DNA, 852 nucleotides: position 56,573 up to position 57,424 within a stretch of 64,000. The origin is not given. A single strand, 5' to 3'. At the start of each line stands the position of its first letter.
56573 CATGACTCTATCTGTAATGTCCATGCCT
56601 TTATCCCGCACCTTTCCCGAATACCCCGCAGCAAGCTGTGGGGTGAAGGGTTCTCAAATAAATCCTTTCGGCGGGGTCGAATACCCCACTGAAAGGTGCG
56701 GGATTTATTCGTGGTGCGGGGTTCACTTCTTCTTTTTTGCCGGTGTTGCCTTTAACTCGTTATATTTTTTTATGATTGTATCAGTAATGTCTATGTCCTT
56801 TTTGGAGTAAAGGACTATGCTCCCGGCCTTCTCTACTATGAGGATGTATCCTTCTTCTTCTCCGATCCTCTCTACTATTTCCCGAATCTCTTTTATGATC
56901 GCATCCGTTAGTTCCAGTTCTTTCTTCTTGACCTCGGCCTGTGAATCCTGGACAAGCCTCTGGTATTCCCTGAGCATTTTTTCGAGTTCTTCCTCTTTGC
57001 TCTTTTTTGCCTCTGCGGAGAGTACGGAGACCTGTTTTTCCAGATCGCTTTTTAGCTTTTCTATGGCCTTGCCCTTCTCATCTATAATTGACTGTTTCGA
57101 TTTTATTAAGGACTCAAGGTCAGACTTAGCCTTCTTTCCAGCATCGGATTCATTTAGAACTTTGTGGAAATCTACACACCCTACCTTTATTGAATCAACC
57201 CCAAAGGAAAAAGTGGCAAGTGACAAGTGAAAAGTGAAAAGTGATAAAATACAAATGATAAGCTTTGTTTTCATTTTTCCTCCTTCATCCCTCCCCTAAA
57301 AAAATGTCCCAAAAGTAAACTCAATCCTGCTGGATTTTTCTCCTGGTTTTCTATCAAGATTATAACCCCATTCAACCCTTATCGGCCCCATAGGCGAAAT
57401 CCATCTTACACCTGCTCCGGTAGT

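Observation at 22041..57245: Arrays share an architecture of about 5 units (35 nt) although the unit sequence differs, and some units mirror MITE termini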

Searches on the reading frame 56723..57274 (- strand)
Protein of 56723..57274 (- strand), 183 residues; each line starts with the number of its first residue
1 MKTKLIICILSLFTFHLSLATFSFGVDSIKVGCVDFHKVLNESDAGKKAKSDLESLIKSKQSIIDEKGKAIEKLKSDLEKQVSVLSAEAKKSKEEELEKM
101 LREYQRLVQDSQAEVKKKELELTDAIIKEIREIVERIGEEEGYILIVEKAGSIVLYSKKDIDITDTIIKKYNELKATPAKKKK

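Call 15: search_protein_families(library=pfam, proteins=[window:56723-57274:-])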
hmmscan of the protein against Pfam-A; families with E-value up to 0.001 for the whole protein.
window:56723-57274:- (183 aa): 1 family
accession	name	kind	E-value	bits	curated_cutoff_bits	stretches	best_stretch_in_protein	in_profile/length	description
PF03938.19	OmpH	-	3e-30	105.7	32.4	1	30-170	1-140/141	Outer membrane protein (OmpH-like)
